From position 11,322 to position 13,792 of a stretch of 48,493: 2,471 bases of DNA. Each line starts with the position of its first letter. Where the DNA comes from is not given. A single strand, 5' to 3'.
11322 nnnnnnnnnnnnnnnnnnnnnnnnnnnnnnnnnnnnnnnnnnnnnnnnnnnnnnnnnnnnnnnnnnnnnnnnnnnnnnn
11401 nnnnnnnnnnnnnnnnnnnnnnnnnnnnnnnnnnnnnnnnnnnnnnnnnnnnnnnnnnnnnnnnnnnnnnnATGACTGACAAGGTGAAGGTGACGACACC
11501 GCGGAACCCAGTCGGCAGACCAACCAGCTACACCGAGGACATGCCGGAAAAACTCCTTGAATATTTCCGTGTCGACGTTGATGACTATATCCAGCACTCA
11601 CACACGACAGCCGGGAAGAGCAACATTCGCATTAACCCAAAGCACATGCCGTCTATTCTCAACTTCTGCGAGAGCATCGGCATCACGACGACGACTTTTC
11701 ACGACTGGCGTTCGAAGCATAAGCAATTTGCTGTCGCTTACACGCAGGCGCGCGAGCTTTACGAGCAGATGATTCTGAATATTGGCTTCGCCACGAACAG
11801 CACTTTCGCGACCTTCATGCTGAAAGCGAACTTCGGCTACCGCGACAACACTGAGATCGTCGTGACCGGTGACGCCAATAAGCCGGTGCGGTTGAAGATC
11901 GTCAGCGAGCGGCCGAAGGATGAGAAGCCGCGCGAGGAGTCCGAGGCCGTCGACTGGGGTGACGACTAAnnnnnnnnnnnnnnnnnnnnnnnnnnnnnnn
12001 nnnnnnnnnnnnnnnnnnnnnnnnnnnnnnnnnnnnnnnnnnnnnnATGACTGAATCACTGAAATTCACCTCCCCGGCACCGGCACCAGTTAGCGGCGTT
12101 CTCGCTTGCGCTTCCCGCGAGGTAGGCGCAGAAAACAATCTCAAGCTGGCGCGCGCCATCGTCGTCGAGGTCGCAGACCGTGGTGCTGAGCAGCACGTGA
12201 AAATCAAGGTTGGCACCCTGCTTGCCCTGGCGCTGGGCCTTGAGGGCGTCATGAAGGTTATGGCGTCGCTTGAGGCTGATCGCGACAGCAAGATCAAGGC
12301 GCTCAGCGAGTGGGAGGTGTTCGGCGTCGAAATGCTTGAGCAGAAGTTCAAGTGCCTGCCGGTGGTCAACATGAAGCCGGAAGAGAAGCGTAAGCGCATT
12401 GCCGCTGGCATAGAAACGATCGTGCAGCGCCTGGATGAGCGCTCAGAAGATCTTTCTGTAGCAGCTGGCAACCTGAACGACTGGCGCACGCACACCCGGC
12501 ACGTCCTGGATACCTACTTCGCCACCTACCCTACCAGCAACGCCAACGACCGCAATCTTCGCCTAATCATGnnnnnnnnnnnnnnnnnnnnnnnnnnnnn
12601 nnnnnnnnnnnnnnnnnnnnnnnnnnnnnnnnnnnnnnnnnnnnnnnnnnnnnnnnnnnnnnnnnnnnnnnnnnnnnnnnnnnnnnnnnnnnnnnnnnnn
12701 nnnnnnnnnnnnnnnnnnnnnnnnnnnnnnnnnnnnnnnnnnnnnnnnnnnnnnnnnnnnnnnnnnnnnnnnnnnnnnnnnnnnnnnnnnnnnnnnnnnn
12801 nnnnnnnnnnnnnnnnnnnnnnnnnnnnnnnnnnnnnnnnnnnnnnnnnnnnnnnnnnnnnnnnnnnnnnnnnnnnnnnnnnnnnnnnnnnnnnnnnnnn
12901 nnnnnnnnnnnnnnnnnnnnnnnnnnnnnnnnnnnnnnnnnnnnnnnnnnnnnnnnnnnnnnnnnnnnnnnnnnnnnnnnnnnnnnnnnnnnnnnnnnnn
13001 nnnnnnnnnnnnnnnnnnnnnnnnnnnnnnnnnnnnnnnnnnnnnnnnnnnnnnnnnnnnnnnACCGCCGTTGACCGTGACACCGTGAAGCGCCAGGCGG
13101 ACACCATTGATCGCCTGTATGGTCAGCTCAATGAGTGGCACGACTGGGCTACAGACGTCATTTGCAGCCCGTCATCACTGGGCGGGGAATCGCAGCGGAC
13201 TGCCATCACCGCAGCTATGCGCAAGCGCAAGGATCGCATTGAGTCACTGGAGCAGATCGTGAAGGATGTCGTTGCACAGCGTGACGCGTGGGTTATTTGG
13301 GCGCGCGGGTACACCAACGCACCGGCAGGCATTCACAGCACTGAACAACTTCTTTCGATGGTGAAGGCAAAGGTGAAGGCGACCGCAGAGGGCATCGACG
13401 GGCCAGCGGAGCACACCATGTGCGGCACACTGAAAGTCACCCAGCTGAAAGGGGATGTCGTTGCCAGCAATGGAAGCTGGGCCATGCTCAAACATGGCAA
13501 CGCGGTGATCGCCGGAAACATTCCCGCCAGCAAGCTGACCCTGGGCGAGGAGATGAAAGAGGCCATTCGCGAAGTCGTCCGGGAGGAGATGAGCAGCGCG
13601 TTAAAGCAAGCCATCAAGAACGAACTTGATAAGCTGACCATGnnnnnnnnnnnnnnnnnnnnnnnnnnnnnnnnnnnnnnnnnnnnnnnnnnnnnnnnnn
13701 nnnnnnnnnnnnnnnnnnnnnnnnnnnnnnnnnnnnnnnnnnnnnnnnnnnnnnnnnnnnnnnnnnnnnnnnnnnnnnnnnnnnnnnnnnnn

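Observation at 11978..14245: Self-contained moron between terS and terL: promoter, 532-aa coiled-coil protein, two tiny membrane proteins, terminator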

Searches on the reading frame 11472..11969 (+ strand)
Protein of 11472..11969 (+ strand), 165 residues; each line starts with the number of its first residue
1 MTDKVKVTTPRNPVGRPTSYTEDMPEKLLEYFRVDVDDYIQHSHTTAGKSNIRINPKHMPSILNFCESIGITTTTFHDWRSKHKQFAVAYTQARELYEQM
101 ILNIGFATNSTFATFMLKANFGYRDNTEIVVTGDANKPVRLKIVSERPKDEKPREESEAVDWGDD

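Call 3: search_protein_families(library=pfam, proteins=[window:11472-11969:+], max_evalue=0.1)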
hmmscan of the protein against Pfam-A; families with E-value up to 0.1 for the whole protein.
window:11472-11969:+ (165 aa): 3 families
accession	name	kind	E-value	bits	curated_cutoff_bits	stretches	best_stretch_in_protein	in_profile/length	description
PF16677.11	GP3_package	-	2.7e-11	44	29.4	1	15-129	1-105/105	DNA-packaging protein gp3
PF20901.3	Sf6_terminase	-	0.0088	16.5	27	1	72-102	30-60/106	Bacteriophage Sf6, terminase small subunit-like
PF13022.12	HTH_Tnp_1_2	-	0.049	14.2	27.9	1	59-92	26-59/122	Helix-turn-helix of insertion element transposase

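Call 4: search_protein_families(library=phrogs, proteins=[window:11472-11969:+], max_evalue=0.1)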
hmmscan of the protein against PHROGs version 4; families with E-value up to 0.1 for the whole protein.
window:11472-11969:+ (165 aa): 7 families
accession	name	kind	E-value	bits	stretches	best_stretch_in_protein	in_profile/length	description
phrog_3064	-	head and packaging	4.6e-48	164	1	5-150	30-173/175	terminase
phrog_309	-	head and packaging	1.8e-12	48.9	1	4-148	122-278/319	terminase small subunit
phrog_606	-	head and packaging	1.1e-08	36.3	1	11-144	16-151/167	terminase small subunit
phrog_1482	-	head and packaging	3.6e-06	27.7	1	61-101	32-73/147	terminase small subunit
phrog_4102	-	head and packaging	0.0004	21.6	1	9-103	4-85/166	terminase small subunit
phrog_4044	-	head and packaging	0.041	14.4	0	64-97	44-77/180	terminase small subunit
phrog_26539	-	unknown function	0.088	13.3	1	65-101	38-74/241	-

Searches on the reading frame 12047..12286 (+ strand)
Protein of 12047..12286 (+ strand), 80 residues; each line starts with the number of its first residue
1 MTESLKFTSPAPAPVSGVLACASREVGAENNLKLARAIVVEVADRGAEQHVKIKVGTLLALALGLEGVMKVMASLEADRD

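Call 94: find_homologous_proteins(query=A5, max_evalue=0.01)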
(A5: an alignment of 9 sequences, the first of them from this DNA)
Query A5 (9 sequences) (80 aa, profile of the alignment): 6 proteins with E <= 0.01 among 901 candidates.
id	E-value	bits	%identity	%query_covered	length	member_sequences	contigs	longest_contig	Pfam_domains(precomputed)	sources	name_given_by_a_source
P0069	8.2e-34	133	45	100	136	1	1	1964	-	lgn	-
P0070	3.1e-31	125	49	76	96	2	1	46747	-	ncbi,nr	ncbi:hypothetical protein HSE3_gp024 [Klebsiella phage vB_KleS-HSE3]|nr:hypothetical protein HSE3_gp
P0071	3.8e-27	112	61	94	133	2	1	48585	-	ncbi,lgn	ncbi:TPA: hypothetical protein ACHT12_005155 [Klebsiella variicola]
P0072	5.3e-18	83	69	65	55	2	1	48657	-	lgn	-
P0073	3.3e-11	61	92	48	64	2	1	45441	-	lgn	-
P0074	3.5e-10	58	53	40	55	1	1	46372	-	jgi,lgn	-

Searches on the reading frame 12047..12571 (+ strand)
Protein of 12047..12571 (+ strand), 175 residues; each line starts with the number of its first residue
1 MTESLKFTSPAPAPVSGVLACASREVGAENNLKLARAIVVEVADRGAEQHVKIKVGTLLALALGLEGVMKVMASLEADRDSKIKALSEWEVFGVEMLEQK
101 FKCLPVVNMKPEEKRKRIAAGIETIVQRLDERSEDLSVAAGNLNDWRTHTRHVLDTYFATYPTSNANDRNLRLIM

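Call 48: search_solved_structures(query=A3, max_evalue=10, show_alignments=1)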
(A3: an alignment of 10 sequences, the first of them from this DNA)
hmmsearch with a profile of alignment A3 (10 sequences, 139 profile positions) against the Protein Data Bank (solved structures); distinct sequences matched with E-value up to 10: 5.
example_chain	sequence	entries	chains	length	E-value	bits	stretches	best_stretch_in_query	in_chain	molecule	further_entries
7saf_A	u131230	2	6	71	0.21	15.2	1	56-113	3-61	General control transcription factor GCN4/M protein chimera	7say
9g0c_A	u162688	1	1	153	1.4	12.5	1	38-109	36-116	[F-actin]-monooxygenase MICAL1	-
5le0_B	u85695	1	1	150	2.3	11.8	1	38-109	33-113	Protein-methionine sulfoxide oxidase MICAL1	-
5lpn_B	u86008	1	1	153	2.6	11.6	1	38-109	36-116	Protein-methionine sulfoxide oxidase MICAL1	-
9g0d_B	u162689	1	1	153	4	11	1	38-109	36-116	[F-actin]-monooxygenase MICAL1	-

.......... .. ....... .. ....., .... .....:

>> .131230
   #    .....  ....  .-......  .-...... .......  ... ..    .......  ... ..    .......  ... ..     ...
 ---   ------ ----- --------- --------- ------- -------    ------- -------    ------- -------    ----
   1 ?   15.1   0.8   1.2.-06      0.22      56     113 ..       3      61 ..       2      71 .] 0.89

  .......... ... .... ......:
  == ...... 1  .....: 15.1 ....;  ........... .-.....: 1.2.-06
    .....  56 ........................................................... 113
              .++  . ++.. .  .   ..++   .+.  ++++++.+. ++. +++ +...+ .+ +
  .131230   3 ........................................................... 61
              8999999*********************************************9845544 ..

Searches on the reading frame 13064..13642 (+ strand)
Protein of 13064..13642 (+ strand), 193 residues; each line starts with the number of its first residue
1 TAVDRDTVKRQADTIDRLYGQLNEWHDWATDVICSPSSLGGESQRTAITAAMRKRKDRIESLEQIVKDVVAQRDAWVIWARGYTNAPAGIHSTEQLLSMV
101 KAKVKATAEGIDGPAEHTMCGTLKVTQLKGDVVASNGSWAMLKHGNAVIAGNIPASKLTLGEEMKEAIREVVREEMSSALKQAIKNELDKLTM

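Call 47: search_solved_structures(query=A2, max_evalue=10, show_alignments=2)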
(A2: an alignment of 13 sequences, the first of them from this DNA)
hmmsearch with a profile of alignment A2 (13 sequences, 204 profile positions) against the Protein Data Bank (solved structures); distinct sequences matched with E-value up to 10: 0.

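Call 56: search_protein_representatives(alignment_id=A2)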
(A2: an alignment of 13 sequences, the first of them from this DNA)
Query: 13 sequences, 204 profile positions. Proteins with E-value up to 0.001 (for the whole library): 7; up to 1e-10: 5; up to 1e-30: 4. The best 7 are listed.
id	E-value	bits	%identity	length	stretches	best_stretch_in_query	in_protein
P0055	1.1e-94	332.5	-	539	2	1-204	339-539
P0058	1.3e-77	276.7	-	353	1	10-204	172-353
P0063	2.7e-71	256.0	-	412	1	11-204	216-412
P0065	3.0e-53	197.1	-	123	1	80-204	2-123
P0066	3.3e-11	59.9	-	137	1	150-203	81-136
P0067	1.8e-10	57.4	-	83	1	147-203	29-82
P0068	3.6e-05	40.1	-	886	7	106-169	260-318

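Call 81: predict_structure(alignment_id=A4)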
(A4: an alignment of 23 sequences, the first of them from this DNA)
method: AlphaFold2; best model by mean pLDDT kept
length: 155 residues; sequences in the alignment: 23
mean_pLDDT: 50.0   pTM: 0.33
mean pLDDT of the five models: 50.0, 49.5, 49.5, 47.8, 46.2
residues with pLDDT >= 90: 0; 70-90: 27; 50-70: 45; < 50: 83
segments of 3 or more residues with pLDDT < 50: 70-130, 134-147, 152-155
pLDDT, mean of each block of 10 residues (from residue 1): 59 66 64 67 74 73 64 35 26 30 26 33 43 47 45 45
secondary structure, 60 per line:
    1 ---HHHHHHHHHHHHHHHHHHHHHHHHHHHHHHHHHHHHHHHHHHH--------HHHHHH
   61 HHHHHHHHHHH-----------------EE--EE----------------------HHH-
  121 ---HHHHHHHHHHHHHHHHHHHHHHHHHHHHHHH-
elements in order: H4-46 H55-71 H124-154
